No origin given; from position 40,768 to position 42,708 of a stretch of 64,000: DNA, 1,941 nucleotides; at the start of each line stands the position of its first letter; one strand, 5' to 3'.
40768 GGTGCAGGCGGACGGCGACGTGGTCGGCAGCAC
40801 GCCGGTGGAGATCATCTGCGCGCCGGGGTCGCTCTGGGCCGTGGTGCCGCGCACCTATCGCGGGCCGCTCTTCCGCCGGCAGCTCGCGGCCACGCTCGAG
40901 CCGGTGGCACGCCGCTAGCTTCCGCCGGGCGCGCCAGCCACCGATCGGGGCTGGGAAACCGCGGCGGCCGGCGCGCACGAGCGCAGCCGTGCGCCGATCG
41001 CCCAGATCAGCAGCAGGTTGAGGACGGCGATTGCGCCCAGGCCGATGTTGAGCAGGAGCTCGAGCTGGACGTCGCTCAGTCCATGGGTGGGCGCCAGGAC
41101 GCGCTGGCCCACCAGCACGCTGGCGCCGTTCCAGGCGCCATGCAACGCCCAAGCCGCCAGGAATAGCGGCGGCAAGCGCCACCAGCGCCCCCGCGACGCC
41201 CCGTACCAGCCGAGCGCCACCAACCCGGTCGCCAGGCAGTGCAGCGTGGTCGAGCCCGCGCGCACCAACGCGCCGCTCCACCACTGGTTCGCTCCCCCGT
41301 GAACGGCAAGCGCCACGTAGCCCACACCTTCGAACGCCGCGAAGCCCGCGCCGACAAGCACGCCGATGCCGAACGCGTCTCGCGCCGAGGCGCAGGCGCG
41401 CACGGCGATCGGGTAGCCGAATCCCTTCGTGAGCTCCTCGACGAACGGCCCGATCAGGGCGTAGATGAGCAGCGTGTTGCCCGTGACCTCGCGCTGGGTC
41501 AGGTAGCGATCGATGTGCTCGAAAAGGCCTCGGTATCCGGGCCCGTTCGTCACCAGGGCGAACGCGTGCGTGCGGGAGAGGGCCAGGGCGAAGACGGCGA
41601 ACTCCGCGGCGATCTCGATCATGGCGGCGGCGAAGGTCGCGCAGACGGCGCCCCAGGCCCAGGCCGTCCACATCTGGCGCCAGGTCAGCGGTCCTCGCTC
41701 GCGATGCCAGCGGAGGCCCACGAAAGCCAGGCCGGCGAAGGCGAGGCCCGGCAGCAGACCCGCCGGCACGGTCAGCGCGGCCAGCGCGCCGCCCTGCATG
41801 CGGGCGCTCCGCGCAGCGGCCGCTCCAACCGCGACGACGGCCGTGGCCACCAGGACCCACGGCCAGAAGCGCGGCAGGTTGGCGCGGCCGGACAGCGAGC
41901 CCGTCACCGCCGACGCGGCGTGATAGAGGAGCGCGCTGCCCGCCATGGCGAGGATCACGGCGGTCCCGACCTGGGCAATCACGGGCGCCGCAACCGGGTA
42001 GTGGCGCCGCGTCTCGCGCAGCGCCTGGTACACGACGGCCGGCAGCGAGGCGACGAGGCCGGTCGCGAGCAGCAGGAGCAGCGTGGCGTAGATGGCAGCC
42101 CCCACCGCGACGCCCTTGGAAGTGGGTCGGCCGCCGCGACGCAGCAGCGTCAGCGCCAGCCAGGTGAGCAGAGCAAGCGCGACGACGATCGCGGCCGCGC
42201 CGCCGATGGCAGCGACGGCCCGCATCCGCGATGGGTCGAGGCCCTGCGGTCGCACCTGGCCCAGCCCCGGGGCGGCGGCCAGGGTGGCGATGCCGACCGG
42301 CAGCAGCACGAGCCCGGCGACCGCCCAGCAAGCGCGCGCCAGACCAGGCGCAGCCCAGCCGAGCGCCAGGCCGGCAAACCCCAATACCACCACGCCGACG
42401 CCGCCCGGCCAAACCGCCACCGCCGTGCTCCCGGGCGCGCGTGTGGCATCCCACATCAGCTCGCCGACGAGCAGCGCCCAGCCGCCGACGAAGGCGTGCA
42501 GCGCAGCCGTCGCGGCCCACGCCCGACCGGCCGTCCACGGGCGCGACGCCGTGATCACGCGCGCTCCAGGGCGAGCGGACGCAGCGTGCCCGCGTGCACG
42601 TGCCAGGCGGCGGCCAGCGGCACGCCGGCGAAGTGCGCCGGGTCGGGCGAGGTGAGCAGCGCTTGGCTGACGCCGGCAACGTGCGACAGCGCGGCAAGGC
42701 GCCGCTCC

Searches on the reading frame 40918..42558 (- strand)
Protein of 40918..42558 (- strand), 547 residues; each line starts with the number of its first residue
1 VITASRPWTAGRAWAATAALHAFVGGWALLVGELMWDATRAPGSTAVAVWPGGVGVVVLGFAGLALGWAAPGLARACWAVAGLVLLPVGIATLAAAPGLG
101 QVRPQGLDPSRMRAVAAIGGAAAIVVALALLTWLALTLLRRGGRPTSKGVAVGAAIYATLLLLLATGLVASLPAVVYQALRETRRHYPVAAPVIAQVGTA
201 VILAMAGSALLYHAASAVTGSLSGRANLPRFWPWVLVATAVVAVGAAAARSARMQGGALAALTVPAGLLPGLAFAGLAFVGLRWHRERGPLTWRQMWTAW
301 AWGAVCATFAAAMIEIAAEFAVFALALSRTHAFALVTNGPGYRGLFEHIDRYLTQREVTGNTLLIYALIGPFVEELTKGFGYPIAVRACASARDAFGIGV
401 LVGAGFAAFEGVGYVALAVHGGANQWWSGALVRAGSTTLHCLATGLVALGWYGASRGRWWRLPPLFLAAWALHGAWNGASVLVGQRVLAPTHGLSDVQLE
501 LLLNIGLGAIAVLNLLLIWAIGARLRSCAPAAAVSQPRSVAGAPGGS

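Call 43: search_protein_families(library=pfam, proteins=[window:40918-42558:-], max_evalue=0.01)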
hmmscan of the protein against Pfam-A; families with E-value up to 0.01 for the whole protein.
window:40918-42558:- (547 aa): 1 family
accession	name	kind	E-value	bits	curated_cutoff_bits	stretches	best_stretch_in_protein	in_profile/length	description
PF13367.11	PrsW-protease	-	2.8e-12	47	23.5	1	293-482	3-176/196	PrsW family intramembrane metalloprotease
